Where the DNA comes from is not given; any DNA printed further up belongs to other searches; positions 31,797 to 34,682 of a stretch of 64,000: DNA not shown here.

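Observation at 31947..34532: Second GT2-GT-C fusion (861 aa), followed by two tandem paralogous giant membrane proteins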

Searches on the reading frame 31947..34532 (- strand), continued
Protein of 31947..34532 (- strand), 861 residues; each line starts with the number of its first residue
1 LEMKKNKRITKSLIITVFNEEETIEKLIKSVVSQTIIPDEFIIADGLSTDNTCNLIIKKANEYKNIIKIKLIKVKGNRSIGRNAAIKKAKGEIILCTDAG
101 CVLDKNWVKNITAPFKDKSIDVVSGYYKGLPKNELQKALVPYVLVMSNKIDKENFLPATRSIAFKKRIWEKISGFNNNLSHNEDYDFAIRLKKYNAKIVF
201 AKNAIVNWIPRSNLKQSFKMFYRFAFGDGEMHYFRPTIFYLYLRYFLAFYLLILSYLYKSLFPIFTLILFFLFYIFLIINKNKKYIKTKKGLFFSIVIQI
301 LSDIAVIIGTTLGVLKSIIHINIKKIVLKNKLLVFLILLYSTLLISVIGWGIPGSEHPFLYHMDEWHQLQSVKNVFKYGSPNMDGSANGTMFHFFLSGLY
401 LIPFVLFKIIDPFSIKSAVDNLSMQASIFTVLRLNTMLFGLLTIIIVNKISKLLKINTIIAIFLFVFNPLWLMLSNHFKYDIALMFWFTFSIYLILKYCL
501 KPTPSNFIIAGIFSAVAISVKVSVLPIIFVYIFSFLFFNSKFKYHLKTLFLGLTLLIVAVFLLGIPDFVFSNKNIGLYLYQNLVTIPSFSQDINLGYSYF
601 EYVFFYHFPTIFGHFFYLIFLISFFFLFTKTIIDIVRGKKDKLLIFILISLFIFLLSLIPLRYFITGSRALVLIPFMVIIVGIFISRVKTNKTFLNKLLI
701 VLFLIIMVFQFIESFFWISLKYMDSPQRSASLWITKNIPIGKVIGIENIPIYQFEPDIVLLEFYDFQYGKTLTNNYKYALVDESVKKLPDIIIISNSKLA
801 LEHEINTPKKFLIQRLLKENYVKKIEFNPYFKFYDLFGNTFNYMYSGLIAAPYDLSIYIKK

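Call 42: fold_search(model_id=the predicted structure, library=pdb)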
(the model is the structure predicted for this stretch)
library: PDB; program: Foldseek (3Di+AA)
matches with E <= 10: 937; with E <= 0.001: 285
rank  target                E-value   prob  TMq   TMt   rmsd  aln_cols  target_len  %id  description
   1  8bz6_B                2.5e-10  1.00  0.21  0.29  11.0       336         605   20  Crystal structure of the L. monocytogenes RmlT in complex with UDP-glucose (released 2023-12-27)
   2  8bz5_A                3.6e-10  1.00  0.21  0.29  11.6       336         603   20  Crystal structure of the L. monocytogenes RmlT in complex with HEPES (released 2023-12-27)
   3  8bz7_A                4.8e-10  1.00  0.21  0.29  12.7       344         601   20  Crystal structure of the L. monocytogenes RmlT in complex with TDP-rhamnose (released 2023-12-27)
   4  8bz7_B                5.0e-10  1.00  0.21  0.29  11.1       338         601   20  Crystal structure of the L. monocytogenes RmlT in complex with TDP-rhamnose (released 2023-12-27)
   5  8bz7_D                6.3e-10  1.00  0.21  0.29  13.4       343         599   20  Crystal structure of the L. monocytogenes RmlT in complex with TDP-rhamnose (released 2023-12-27)
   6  8bz7_C                9.0e-10  1.00  0.21  0.29  11.8       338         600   19  Crystal structure of the L. monocytogenes RmlT in complex with TDP-rhamnose (released 2023-12-27)
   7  8bz7_E                9.5e-10  1.00  0.20  0.28  12.3       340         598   19  Crystal structure of the L. monocytogenes RmlT in complex with TDP-rhamnose (released 2023-12-27)
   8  6h1j_A                1.2e-09  1.00  0.20  0.51  11.2       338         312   20  TarP native (released 2018-09-26)
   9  8bz5_B                1.3e-09  1.00  0.20  0.28  12.8       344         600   20  Crystal structure of the L. monocytogenes RmlT in complex with HEPES (released 2023-12-27)
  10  8bz8_A                1.4e-09  1.00  0.20  0.28  13.0       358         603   19  Crystal structure of the L. monocytogenes RmlT D198A variant in complex with TDP-rhamnose (released 2023-12-27)
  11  5tz8_A                1.6e-09  1.00  0.19  0.28   6.3       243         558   20  Crystal structure of S. aureus TarS (released 2017-01-04)
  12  9omh_A                1.7e-09  1.00  0.20  0.60   6.4       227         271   14  WrtF fucosyltransferase - Apo (released 2025-10-29)
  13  6h1j_B                1.7e-09  1.00  0.20  0.51  12.2       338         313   18  TarP native (released 2018-09-26)
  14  6h2n_C                1.7e-09  1.00  0.19  0.50  11.7       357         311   18  TarP-UDP-GlcNAc-Mg (released 2018-09-26)
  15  5tzk                  1.8e-09  1.00  0.19  0.45   7.4       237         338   21  Crystal structure of S. aureus TarS 1-349 in complex with UDP (released 2017-01-04)
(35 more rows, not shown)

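Call 74: search_protein_families(library=pfam, proteins=[L001:12597-14855:+, L047:12546-14804:+, L044:17526-19775:-, L055:4992-7562:-, L058:1891-4440:-, L066:7405-8331:+, L066:9983-11608:+, L075:9101-11599:+], max_evalue=0.01)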
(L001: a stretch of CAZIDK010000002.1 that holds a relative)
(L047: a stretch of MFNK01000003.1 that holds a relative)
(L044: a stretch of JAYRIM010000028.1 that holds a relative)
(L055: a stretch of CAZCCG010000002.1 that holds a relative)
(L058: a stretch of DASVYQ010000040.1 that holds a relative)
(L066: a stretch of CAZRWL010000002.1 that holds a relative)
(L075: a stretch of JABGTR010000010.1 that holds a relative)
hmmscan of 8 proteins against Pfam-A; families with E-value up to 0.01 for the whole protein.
L001:12597-14855:+ (752 aa): 3 families
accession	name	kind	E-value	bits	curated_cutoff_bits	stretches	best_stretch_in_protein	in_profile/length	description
PF00535.33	Glycos_transf_2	-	8.4e-18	65.3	23.3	1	9-173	2-165/168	Glycosyl transferase family 2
PF02366.24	PMT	-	4.6e-12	46.5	22.7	1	303-468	44-226/245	Dolichyl-phosphate-mannose-protein mannosyltransferase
PF13231.12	PMT_2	-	6.7e-11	43.1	26.1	1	330-471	16-152/160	Dolichyl-phosphate-mannose-protein mannosyltransferase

L047:12546-14804:+ (752 aa): 3 families
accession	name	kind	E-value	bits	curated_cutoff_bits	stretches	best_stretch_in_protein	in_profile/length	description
PF00535.33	Glycos_transf_2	-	1.5e-23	84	23.3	1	7-174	1-167/168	Glycosyl transferase family 2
PF02366.24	PMT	-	5.4e-16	59.3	22.7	1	302-486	43-240/245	Dolichyl-phosphate-mannose-protein mannosyltransferase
PF13231.12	PMT_2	-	1.8e-07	32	26.1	1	330-478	16-158/160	Dolichyl-phosphate-mannose-protein mannosyltransferase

L044:17526-19775:- (749 aa): 3 families
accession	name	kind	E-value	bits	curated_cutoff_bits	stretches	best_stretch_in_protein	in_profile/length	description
PF00535.33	Glycos_transf_2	-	5.3e-24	85.5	23.3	1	9-172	1-165/168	Glycosyl transferase family 2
PF13231.12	PMT_2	-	2e-06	28.5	26.1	1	320-463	2-153/160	Dolichyl-phosphate-mannose-protein mannosyltransferase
PF10111.15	Glyco_tranf_2_2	-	1.9e-05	24.8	27.3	1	9-112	1-106/276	Glycosyltransferase like family 2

L055:4992-7562:- (856 aa): 1 family
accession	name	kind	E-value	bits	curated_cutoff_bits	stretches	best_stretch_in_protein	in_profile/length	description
PF00535.33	Glycos_transf_2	-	8.8e-15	55.5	23.3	1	4-170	1-166/168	Glycosyl transferase family 2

L058:1891-4440:- (849 aa): 2 families
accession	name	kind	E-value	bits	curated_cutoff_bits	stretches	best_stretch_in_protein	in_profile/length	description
PF00535.33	Glycos_transf_2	-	7e-20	72.1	23.3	1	7-175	1-167/168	Glycosyl transferase family 2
PF13641.12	Glyco_tranf_2_3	-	0.00013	22.5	27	1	3-132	1-131/230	Glycosyltransferase like family 2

L066:7405-8331:+ (308 aa): 5 families
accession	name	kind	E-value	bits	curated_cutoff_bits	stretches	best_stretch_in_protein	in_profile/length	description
PF00535.33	Glycos_transf_2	-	2.8e-25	89.6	23.3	1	4-120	1-115/168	Glycosyl transferase family 2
PF13641.12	Glyco_tranf_2_3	-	6.6e-14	52.9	27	1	3-208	3-218/230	Glycosyltransferase like family 2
PF13506.12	Glyco_transf_21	-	7.1e-07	29.3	21.7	1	77-219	24-174/174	Glycosyl transferase family 21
PF13632.12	Glyco_trans_2_3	-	2.6e-05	24.6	27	1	150-268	72-188/198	Glycosyl transferase family group 2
PF10111.15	Glyco_tranf_2_2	-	0.00012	22.1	27.3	1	31-217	30-231/276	Glycosyltransferase like family 2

L066:9983-11608:+ (541 aa): 2 families
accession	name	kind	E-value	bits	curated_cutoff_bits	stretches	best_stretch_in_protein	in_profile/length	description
PF13231.12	PMT_2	-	9.2e-11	42.6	26.1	1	107-238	22-154/160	Dolichyl-phosphate-mannose-protein mannosyltransferase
PF02366.24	PMT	-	5.5e-09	36.4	22.7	1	109-220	85-204/245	Dolichyl-phosphate-mannose-protein mannosyltransferase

L075:9101-11599:+ (832 aa): 5 families
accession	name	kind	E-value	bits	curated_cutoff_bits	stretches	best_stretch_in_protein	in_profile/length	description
PF00535.33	Glycos_transf_2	-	1.3e-16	61.4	23.3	1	7-197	1-167/168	Glycosyl transferase family 2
PF02366.24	PMT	-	1.5e-08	35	22.7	1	346-529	44-232/245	Dolichyl-phosphate-mannose-protein mannosyltransferase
PF13231.12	PMT_2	-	2e-08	35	26.1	1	391-513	24-148/160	Dolichyl-phosphate-mannose-protein mannosyltransferase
PF10111.15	Glyco_tranf_2_2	-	4e-06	27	27.3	1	19-219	15-201/276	Glycosyltransferase like family 2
PF13641.12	Glyco_tranf_2_3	-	8.1e-05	23.2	27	1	17-235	14-212/230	Glycosyltransferase like family 2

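Call 75: find_encoding_contigs(protein=P0001, flank=1000, max_places=3)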
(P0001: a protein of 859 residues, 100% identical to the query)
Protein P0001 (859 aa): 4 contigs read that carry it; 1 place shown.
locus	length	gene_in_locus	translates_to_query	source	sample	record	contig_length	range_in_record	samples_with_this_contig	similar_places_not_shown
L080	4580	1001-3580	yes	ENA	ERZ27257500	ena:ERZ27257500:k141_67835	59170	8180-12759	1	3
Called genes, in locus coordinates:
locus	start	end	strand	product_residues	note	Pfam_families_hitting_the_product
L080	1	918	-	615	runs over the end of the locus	-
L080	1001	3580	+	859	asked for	PF00535:Glycos_transf_2, PF13641:Glyco_tranf_2_3, PF13632:Glyco_trans_2_3, PF13231:PMT_2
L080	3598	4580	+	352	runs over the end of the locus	PF05368:NmrA, PF01073:3Beta_HSD, PF01370:Epimerase, PF02719:Polysacc_synt_2, PF07993:NAD_binding_4, PF13460:NAD_binding_10, PF16363:GDP_Man_Dehyd, PF08485:Polysacc_syn_2C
